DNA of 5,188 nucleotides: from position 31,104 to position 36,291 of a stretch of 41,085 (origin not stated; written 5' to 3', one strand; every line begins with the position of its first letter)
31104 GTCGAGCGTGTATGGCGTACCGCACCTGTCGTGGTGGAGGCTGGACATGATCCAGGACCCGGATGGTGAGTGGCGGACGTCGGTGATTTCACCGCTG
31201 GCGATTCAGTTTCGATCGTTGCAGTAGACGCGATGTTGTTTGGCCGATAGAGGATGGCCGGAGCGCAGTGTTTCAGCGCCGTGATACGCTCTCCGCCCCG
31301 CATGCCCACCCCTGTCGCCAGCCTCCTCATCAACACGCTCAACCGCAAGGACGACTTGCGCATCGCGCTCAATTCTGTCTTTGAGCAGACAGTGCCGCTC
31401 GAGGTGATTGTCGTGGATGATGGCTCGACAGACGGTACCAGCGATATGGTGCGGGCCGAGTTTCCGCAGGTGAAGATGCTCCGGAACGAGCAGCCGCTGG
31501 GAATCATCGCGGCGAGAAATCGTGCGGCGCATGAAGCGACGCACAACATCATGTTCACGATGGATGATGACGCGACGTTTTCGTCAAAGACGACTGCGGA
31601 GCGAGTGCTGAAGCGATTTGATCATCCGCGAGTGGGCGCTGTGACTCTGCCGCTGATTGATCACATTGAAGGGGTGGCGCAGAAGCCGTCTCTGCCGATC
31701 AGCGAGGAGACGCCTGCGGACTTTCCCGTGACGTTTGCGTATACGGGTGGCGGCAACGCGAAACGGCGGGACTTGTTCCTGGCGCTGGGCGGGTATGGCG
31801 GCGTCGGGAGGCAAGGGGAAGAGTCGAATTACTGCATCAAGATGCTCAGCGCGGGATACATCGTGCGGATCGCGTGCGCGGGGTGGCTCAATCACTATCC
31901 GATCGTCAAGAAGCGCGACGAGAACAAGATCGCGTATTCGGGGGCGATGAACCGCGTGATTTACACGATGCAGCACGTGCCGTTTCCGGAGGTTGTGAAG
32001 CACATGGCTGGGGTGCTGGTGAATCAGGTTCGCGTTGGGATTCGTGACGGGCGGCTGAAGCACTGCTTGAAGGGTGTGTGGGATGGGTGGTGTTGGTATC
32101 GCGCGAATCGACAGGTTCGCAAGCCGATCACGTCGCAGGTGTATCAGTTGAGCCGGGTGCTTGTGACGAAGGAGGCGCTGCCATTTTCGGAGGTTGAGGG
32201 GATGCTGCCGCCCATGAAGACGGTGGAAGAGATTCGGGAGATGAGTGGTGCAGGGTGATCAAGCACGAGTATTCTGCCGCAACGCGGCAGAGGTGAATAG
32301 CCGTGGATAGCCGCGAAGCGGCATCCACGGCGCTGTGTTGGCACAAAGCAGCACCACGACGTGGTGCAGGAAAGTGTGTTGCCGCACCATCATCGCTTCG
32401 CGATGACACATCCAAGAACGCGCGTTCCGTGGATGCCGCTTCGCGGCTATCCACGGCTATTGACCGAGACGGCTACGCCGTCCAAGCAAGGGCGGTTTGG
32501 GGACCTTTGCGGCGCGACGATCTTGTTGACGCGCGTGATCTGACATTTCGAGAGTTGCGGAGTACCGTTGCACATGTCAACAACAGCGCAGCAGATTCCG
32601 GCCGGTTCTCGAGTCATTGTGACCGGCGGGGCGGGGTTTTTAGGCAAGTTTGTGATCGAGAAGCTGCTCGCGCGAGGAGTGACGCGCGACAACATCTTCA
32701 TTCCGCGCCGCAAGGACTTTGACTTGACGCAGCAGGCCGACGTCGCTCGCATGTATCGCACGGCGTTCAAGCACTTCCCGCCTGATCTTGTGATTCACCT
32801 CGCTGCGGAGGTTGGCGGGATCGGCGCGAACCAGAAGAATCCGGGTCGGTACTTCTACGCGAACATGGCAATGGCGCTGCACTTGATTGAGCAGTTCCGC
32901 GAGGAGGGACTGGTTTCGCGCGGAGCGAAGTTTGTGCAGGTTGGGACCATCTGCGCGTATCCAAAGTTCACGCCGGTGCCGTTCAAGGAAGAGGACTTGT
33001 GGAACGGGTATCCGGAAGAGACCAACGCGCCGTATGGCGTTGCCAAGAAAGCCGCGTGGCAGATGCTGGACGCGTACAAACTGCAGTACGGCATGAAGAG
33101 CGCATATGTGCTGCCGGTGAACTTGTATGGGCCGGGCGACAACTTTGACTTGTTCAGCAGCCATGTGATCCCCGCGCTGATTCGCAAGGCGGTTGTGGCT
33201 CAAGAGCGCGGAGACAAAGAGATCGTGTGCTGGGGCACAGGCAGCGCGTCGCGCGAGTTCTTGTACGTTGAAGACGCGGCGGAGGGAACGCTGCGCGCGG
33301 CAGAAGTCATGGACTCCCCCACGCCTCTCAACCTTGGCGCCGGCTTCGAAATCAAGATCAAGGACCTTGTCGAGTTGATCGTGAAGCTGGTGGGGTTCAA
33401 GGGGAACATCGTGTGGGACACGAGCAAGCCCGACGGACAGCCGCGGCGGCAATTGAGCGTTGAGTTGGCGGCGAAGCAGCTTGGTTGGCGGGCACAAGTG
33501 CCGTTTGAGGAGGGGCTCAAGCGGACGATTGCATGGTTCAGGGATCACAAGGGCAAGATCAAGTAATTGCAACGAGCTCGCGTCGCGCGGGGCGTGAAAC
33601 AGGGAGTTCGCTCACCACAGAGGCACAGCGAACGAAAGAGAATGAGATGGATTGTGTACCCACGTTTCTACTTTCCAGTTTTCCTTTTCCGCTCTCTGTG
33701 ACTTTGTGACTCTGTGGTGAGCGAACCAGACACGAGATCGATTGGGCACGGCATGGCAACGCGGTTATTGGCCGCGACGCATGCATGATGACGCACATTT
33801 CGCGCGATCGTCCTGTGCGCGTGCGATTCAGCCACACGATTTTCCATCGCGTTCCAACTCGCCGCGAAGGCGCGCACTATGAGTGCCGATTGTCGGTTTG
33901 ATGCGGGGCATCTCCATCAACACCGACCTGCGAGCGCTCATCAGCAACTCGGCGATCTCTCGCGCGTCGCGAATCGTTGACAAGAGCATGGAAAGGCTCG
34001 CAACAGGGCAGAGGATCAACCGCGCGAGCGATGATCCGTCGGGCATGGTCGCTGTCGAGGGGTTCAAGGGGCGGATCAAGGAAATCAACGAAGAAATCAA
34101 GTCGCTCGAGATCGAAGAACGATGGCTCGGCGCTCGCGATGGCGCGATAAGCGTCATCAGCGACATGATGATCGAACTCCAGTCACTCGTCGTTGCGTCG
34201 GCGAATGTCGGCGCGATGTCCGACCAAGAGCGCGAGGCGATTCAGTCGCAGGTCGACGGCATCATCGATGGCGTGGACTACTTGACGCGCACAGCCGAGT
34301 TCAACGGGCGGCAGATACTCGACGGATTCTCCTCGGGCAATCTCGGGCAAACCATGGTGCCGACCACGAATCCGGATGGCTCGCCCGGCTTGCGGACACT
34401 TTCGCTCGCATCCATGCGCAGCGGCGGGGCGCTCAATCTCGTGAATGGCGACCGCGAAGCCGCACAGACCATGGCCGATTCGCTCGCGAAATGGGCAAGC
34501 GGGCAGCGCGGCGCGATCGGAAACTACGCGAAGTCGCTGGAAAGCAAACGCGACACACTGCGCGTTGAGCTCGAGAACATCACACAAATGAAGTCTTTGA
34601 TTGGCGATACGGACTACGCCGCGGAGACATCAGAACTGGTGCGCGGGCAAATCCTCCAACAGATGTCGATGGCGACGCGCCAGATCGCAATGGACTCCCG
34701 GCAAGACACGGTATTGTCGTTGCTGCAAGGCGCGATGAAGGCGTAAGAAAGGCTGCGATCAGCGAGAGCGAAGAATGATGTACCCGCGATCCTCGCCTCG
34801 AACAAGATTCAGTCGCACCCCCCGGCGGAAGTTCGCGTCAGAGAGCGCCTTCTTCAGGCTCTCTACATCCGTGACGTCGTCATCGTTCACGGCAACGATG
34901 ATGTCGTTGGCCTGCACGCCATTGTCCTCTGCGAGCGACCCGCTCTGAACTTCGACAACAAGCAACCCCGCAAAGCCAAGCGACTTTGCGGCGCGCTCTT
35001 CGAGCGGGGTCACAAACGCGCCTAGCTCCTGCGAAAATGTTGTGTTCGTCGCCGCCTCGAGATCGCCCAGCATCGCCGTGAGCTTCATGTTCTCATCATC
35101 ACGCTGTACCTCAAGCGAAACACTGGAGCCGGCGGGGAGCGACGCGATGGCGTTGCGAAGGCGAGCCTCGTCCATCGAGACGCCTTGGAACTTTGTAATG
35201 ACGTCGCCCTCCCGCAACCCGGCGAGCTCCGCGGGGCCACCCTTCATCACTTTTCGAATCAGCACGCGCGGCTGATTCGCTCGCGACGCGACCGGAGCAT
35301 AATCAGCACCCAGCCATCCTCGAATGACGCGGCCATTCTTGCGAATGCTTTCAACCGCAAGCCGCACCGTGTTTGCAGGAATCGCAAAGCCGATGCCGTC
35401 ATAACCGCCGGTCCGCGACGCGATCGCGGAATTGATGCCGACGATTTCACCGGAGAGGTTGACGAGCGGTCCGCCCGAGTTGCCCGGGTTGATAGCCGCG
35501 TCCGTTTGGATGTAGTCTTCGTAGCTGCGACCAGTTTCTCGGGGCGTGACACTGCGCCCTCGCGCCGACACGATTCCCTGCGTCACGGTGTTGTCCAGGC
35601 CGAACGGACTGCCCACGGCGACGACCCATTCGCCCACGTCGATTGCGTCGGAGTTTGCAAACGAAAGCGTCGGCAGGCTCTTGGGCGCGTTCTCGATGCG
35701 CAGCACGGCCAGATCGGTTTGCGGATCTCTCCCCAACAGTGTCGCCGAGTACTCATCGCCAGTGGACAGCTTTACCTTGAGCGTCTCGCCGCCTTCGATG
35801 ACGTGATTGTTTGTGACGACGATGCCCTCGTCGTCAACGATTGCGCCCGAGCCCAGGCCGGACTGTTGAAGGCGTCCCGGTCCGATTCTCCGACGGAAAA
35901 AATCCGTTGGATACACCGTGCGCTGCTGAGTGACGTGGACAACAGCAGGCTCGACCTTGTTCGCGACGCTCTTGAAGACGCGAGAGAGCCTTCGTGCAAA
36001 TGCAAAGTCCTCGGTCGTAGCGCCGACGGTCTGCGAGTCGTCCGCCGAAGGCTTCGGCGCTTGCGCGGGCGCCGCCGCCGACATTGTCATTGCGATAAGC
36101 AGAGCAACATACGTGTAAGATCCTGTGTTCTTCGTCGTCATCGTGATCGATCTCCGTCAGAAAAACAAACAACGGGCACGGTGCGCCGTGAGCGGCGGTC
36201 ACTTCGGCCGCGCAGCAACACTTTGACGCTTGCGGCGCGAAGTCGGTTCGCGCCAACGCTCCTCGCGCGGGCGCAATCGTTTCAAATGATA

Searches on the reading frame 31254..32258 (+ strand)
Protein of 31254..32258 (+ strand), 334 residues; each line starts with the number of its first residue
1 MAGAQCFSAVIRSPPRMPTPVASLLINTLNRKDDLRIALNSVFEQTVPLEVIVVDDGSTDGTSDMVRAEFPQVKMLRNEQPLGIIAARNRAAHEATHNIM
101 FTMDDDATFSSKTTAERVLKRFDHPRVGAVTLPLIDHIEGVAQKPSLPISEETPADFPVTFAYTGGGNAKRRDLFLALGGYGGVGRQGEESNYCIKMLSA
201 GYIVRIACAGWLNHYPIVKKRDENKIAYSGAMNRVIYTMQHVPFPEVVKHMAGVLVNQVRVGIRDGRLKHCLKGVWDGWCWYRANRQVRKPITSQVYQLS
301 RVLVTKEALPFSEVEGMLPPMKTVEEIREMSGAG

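Call 7: search_protein_families(library=pfam, proteins=[window:31254-32258:+], max_evalue=0.001)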
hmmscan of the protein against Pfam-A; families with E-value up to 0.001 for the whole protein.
window:31254-32258:+ (334 aa): 3 families
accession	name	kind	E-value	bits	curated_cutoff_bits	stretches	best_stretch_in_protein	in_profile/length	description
PF00535.33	Glycos_transf_2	-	9e-25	88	23.3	1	23-145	1-126/168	Glycosyl transferase family 2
PF13641.12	Glyco_tranf_2_3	-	7e-07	29.9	27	1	23-133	4-122/230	Glycosyltransferase like family 2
PF10111.15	Glyco_tranf_2_2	-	0.00095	19.2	27.3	0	48-120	29-104/276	Glycosyltransferase like family 2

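Call 48: search_protein_families(library=ncbifam, proteins=[window:31254-32258:+], max_evalue=0.00001)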
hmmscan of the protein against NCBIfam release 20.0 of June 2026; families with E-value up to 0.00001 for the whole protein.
window:31254-32258:+ (334 aa): 12 families
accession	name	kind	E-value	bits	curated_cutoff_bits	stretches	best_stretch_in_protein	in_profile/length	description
NF041875.1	EPS_EpsD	equivalog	1.6e-15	57.4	370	1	23-116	2-99/325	exopolysaccharide biosynthesis glycosyltransferase EpsD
TIGR03965.1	mycofact_glyco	equivalog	6e-15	55.1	280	1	18-131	71-188/467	mycofactocin biosynthesis glycosyltransferase MftF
TIGR03937.1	PgaC_IcaA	equivalog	2.3e-11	43.3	422.3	1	16-131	41-160/407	poly-beta-1,6-N-acetyl-D-glucosamine synthase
NF041394.1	GtaseAglG_Halo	equivalog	2.2e-10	40.3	440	1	28-130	11-115/304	glucosyl-dolichyl phosphate glucuronosyltransferase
NF007482.0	PRK10073.1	equivalog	1.6e-09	37.2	423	1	20-107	6-96/334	glycosyltransferase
NF050050.1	ProtGlycPglI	equivalog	7.7e-08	32.1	500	1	20-114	2-101/306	GalNAc(5)-diNAcBac-PP-undecaprenol beta-1,3-glucosyltransferase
NF038299.1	EPS_HpsN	equivalog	4.6e-07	29.1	425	1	21-143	2-128/317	hormogonium polysaccharide biosynthesis glycosyltransferase HpsN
TIGR04195.1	S_glycosyl_SunS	equivalog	7e-07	28.4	350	1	17-137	54-173/421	SunS family peptide S-glycosyltransferase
NF047683.1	TeichurnBiosyTuaG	equivalog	1.3e-06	28.2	400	1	20-111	6-101/252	teichuronic acid biosynthesis protein TuaG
NF038302.1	EPS_HpsE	equivalog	1.3e-06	27.7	300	1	26-130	7-120/307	hormogonium polysaccharide biosynthesis glycosyltransferase HpsE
TIGR04283.1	glyco_like_mftF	equivalog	3.3e-06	26.8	182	1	23-119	2-94/221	TIGR04283 family arsenosugar biosynthesis glycosyltransferase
NF053739.1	GlytfEpsEBac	equivalog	9.3e-06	24.8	450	0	21-202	2-190/265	glycosyltransferase EpsE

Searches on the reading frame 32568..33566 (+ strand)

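Call 7: search_protein_families(library=pfam, proteins=[window:32568-33566:+], max_evalue=0.001)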
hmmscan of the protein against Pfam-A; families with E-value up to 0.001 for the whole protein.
window:32568-33566:+ (332 aa): 4 families
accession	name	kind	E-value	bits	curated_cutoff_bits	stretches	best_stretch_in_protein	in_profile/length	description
PF01370.27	Epimerase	-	1e-50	172.8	20.9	1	16-257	1-240/240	NAD dependent epimerase/dehydratase family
PF16363.11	GDP_Man_Dehyd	-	5e-29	102.2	27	1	17-320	1-332/332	GDP-mannose 4,6 dehydratase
PF04321.23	RmlD_sub_bind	-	0.00014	21.5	27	1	15-143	2-117/287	RmlD substrate binding domain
PF07993.18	NAD_binding_4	-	0.00016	21.4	20.1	1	18-50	1-33/258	Male sterility protein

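Call 48: search_protein_families(library=ncbifam, proteins=[window:32568-33566:+], max_evalue=0.00001)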
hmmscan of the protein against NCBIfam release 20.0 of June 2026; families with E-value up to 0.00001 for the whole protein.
window:32568-33566:+ (332 aa): 11 families
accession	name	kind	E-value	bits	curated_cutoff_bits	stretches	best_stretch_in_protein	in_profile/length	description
NF047922.1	GDPFucSynFcl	equivalog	1.2e-79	267.9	500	1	13-329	2-306/308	GDP-L-fucose synthase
TIGR01181.1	dTDP_gluc_dehyt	equivalog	4.2e-30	104.9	365.1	1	16-328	2-315/321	dTDP-glucose 4,6-dehydratase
TIGR04180.1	EDH_00030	hypoth_equivalog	2.2e-21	76.2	475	1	73-287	72-268/297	NAD-dependent 4,6-dehydratase LegB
TIGR01179.1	galE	equivalog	1.5e-20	73.3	262.3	1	15-328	1-329/332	UDP-glucose 4-epimerase GalE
NF007490.0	PRK10084.1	subfamily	3e-16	59.4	649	1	48-327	51-337/361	dTDP-glucose 4,6-dehydratase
NF007582.0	PRK10217.1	equivalog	1.9e-15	56.8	698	1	51-325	58-332/355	dTDP-glucose 4,6-dehydratase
NF042422.1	oxyalk_red_OleD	equivalog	7.1e-11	42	580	1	15-248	2-218/329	2-alkyl-3-oxoalkanoate reductase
TIGR02622.1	CDP_4_6_dhtase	equivalog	8.6e-09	35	278.45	1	15-326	6-332/352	CDP-glucose 4,6-dehydratase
NF007956.0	PRK10675.1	subfamily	1.9e-08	33.8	394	1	16-327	3-332/338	UDP-glucose 4-epimerase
NF011728.1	PRK15181.1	equivalog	5.2e-07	29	760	0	73-250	92-254/348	Vi polysaccharide biosynthesis UDP-N-acetylglucosaminuronic acid C-4 epimerase TviC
NF042423.1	oxyalk_red_Shew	equivalog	1.2e-06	27.8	580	1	14-248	9-224/331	2-alkyl-3-oxoalkanoate reductase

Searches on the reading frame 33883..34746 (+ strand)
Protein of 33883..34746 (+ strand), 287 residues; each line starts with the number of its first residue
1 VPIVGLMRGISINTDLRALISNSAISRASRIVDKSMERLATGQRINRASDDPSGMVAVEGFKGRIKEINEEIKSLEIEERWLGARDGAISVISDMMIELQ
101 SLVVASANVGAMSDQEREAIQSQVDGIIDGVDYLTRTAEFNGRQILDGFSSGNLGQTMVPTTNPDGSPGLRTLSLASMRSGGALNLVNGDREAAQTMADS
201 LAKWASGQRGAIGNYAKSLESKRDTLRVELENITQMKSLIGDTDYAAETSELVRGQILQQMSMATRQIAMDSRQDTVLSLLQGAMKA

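Call 7: search_protein_families(library=pfam, proteins=[window:33883-34746:+], max_evalue=0.001)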
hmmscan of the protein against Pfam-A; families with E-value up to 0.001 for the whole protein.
window:33883-34746:+ (287 aa): 2 families
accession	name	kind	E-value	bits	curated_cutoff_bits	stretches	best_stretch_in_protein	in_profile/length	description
PF00669.25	Flagellin_N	-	1.6e-21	77.3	26.6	1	12-148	1-136/139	Bacterial flagellin N-terminal helical region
PF00700.27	Flagellin_C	-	2e-07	31.7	23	1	199-281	5-86/86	Bacterial flagellin C-terminal helical region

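Call 48: search_protein_families(library=ncbifam, proteins=[window:33883-34746:+], max_evalue=0.00001)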
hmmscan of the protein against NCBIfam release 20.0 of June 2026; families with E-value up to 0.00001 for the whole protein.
window:33883-34746:+ (287 aa): 23 families
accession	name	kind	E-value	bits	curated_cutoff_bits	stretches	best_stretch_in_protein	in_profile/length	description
NF006469.0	PRK08869.1-4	equivalog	1.1e-25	90.8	627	2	10-149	3-141/377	flagellin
NF006468.0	PRK08869.1-3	subfamily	1.4e-24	86.9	436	2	10-148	3-140/378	polar flagellin E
NF009446.0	PRK12804.1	subfamily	4.5e-23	82.2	352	1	12-151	3-142/301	flagellin Hag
NF009444.0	PRK12802.1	equivalog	7.6e-23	81.4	332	1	10-282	3-282/282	flagellin domain-containing protein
NF006466.0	PRK08869.1-1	subfamily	2e-22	80.2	426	2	10-149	3-141/377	flagellin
NF006467.0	PRK08869.1-2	subfamily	8.2e-22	77.8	443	2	12-156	5-148/400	flagellin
NF009448.0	PRK12806.1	equivalog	9.5e-22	77.4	531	2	12-153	5-145/475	flagellin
TIGR02550.1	flagell_flgL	equivalog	2.2e-17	63.5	127.2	1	21-150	11-139/387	flagellar hook-associated protein FlgL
NF006470.0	PRK08869.1-5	equivalog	1.4e-16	60.7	423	1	11-152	3-142/388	flagellin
NF009449.0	PRK12807.1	subfamily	2.4e-16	60.2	347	1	12-159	3-149/287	flagellin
NF005294.0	PRK06819.1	subfamily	2.7e-16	60.1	387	2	196-282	292-376/376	FliC/FljB family flagellin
NF038071.1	lat_flg_LafA_2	exception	1.7e-15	57.1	365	1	9-265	2-268/284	lateral flagellin LafA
NF006264.0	PRK08411.1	subfamily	2.1e-14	53.2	729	1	9-148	2-140/572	flagellin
NF009234.0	PRK12584.1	equivalog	3.5e-14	52.8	752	1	10-148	3-140/510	flagellin A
NF010115.0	PRK13588.1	subfamily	7e-14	51.7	503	1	11-150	4-142/514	flagellin B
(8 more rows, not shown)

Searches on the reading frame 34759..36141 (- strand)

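Call 7: search_protein_families(library=pfam, proteins=[window:34759-36141:-], max_evalue=0.001)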
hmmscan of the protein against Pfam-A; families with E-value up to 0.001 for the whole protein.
window:34759-36141:- (460 aa): 6 families
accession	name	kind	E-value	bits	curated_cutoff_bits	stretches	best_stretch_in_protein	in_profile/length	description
PF13365.12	Trypsin_2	-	1e-34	120.8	27.6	1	97-236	1-144/144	Trypsin-like peptidase domain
PF13180.12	PDZ_2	-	7.9e-22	77.8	27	2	287-355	8-77/80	PDZ domain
PF00089.32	Trypsin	-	1e-20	75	20.6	1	97-259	27-216/220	Trypsin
PF17820.7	PDZ_6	-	1.2e-18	67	27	2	295-347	2-54/54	PDZ domain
PF00595.29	PDZ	-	1.7e-15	57.6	23.2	2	274-346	9-81/81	PDZ domain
PF14685.13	PDZ_Tricorn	-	0.00015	22.1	25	0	307-353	36-84/88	Tricorn protease PDZ domain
